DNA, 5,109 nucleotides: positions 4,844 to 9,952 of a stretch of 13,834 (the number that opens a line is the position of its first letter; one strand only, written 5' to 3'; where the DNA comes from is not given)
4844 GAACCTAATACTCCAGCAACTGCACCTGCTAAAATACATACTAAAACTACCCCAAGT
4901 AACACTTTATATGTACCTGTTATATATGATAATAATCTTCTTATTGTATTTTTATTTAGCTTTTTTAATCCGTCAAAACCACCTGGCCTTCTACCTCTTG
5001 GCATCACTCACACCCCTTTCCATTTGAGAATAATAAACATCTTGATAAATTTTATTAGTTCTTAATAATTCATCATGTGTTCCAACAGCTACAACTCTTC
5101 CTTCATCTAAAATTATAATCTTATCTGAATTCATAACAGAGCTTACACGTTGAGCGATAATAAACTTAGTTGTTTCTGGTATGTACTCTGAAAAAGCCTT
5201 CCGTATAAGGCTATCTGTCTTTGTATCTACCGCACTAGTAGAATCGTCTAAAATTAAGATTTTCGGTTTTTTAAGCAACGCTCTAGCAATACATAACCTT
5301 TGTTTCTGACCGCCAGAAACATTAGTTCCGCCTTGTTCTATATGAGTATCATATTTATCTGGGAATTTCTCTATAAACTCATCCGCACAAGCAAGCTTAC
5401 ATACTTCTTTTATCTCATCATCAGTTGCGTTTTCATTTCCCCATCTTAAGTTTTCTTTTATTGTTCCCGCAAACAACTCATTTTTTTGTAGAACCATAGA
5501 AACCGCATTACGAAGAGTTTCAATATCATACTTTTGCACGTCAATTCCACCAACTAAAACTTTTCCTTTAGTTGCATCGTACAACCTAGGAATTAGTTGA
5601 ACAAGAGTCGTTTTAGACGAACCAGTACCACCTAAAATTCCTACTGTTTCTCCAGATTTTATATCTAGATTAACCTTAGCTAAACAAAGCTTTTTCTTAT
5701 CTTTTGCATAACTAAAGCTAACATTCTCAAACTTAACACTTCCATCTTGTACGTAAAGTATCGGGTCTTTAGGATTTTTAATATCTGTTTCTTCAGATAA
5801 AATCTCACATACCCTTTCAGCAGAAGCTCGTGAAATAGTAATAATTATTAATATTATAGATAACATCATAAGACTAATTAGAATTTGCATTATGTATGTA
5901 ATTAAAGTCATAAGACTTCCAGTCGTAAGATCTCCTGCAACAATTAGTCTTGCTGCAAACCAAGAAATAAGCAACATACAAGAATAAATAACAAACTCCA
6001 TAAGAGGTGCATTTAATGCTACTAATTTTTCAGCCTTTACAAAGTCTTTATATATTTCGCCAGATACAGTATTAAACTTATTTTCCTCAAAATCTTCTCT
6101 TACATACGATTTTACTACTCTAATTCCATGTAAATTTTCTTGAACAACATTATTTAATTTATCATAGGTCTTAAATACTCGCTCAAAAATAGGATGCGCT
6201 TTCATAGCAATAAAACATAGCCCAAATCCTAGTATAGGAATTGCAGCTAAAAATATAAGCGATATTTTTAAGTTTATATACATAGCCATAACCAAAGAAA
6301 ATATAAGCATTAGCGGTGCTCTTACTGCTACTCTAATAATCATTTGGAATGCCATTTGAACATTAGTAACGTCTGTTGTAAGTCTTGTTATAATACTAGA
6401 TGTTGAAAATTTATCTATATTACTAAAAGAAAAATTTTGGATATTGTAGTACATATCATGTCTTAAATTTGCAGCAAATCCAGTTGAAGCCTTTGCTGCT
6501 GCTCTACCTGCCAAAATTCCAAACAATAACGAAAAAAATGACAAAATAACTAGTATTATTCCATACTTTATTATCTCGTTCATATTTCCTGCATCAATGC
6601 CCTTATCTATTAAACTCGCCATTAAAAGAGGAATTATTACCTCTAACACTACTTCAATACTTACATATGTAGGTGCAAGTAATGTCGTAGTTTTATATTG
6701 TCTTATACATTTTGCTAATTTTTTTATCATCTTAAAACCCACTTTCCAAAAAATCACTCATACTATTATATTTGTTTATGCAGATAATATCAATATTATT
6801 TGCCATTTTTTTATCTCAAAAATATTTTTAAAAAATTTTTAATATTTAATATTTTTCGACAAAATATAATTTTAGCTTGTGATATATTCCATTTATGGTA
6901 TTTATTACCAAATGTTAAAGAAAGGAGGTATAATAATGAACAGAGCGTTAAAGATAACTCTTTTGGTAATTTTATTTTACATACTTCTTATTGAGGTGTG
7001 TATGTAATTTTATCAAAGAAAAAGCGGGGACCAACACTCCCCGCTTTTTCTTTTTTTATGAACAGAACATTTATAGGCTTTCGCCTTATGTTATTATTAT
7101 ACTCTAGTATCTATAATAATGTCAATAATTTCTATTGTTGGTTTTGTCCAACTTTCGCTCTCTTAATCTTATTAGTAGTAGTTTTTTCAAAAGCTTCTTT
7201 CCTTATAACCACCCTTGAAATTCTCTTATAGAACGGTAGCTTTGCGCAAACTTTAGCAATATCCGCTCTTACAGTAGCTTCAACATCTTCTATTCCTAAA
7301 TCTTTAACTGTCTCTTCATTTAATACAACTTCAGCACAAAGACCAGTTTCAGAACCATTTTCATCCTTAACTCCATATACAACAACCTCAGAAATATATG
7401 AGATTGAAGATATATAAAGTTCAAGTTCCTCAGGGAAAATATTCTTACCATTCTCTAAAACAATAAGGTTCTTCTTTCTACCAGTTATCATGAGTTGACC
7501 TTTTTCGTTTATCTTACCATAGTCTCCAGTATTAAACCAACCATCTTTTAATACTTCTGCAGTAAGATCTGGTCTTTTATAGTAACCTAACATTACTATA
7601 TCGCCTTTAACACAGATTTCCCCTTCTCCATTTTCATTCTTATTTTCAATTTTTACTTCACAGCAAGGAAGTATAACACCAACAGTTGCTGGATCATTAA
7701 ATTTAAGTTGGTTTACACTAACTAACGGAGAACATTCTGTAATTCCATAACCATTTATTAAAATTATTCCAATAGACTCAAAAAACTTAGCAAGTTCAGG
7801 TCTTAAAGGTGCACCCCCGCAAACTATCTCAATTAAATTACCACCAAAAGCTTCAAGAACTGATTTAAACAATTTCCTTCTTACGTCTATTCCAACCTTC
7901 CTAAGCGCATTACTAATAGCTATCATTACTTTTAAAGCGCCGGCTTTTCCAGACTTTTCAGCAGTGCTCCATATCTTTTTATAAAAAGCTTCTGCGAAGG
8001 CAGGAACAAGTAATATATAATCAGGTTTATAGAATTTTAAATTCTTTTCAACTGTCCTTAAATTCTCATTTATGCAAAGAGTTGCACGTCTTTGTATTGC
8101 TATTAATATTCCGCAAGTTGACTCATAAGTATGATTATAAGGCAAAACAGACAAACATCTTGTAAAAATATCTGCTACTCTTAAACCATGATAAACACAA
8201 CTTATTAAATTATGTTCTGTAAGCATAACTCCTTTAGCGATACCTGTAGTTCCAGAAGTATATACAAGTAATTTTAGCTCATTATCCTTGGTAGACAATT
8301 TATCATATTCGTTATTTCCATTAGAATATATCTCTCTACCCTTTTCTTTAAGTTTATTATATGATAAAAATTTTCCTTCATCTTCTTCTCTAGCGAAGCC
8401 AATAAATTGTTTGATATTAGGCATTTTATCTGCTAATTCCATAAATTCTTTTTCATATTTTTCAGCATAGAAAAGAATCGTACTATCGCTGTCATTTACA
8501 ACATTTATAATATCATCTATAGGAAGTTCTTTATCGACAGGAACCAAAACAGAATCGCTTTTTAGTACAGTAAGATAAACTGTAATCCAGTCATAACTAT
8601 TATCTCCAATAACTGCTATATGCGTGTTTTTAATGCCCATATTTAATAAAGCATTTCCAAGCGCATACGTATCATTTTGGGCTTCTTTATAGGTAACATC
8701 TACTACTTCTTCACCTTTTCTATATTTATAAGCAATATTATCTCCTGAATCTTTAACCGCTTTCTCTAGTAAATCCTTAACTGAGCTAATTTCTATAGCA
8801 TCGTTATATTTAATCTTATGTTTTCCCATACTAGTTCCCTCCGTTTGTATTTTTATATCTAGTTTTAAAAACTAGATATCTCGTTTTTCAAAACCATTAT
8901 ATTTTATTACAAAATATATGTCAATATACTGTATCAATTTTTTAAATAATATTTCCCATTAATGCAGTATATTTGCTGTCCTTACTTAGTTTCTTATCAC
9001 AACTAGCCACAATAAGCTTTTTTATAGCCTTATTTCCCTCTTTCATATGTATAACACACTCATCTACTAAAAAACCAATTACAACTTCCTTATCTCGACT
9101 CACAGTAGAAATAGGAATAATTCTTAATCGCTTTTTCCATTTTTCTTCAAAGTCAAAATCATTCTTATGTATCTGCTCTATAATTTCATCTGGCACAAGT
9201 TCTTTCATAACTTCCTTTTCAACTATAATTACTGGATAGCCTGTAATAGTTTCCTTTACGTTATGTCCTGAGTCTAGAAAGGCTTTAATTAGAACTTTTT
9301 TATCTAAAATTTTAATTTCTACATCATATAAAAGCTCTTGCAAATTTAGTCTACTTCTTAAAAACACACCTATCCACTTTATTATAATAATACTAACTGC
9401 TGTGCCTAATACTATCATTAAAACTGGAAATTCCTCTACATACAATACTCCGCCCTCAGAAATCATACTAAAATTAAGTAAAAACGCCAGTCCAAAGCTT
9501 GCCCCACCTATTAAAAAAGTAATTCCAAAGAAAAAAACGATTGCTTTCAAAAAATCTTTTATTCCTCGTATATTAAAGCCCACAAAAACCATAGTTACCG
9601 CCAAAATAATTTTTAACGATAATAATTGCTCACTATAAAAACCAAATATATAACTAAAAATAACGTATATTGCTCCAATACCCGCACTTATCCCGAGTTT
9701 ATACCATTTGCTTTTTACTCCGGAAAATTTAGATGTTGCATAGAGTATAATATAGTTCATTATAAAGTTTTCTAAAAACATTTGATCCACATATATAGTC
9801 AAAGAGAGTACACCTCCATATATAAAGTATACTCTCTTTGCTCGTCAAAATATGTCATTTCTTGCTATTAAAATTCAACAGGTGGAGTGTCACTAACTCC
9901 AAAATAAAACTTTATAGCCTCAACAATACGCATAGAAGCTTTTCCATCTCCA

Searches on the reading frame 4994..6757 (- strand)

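Call 11: search_protein_families(library=pfam, proteins=[window:4994-6757:-], max_evalue=0.01)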
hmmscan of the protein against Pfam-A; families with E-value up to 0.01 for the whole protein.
window:4994-6757:- (588 aa): 2 families
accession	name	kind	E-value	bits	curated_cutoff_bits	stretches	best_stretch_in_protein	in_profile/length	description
PF00664.28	ABC_membrane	-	2.3e-42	146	28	1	36-293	12-271/274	ABC transporter transmembrane region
PF00005.33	ABC_tran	-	6.9e-31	108.1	25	1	360-508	2-137/137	ABC transporter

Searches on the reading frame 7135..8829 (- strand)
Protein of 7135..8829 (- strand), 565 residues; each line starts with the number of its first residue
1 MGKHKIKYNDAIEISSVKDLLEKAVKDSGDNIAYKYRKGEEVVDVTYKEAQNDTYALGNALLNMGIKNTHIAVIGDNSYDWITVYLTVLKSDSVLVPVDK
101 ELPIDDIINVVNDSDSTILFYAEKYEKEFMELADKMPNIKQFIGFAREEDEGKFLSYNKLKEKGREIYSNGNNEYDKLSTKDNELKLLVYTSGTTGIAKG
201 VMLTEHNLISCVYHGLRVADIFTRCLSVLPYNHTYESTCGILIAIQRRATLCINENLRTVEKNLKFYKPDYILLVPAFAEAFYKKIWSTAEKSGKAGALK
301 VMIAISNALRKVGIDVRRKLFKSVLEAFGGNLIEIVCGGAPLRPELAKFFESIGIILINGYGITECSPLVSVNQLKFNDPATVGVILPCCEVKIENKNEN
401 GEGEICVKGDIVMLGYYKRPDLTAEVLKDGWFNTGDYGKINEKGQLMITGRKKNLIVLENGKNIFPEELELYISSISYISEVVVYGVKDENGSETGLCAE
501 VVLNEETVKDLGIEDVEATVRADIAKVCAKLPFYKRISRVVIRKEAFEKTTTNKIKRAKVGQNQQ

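Call 11: search_protein_families(library=pfam, proteins=[window:7135-8829:-], max_evalue=0.01)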
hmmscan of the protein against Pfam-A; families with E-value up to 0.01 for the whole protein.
window:7135-8829:- (565 aa): 3 families
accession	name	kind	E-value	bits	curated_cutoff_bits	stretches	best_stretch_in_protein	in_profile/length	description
PF00501.34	AMP-binding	-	8.6e-61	206.3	29.9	1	21-417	1-384/384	AMP-binding enzyme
PF23562.2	AMP-binding_C_3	-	1.6e-06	28.9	20.8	1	454-560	2-108/124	AMP-binding enzyme C-terminal domain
PF13193.12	AMP-binding_C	-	6.5e-06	27.4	24.5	1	468-554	1-76/76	AMP-binding enzyme C-terminal domain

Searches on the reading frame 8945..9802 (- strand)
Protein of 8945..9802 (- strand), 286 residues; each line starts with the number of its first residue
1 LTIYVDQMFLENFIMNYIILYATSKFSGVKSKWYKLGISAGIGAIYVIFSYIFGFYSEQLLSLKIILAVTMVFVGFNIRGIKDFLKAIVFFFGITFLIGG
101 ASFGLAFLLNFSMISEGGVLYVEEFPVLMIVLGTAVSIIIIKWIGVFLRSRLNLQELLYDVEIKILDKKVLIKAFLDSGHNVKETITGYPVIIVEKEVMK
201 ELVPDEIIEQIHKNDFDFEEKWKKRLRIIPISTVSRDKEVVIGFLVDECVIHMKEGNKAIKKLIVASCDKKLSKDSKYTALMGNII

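Call 11: search_protein_families(library=pfam, proteins=[window:8945-9802:-], max_evalue=0.01)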
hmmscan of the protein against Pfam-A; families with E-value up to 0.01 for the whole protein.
window:8945-9802:- (286 aa): 1 family
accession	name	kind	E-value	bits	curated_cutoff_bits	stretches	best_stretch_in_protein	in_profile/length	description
PF03419.18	Peptidase_U4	-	2.4e-68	231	28.4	1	2-283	1-281/284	Sporulation factor SpoIIGA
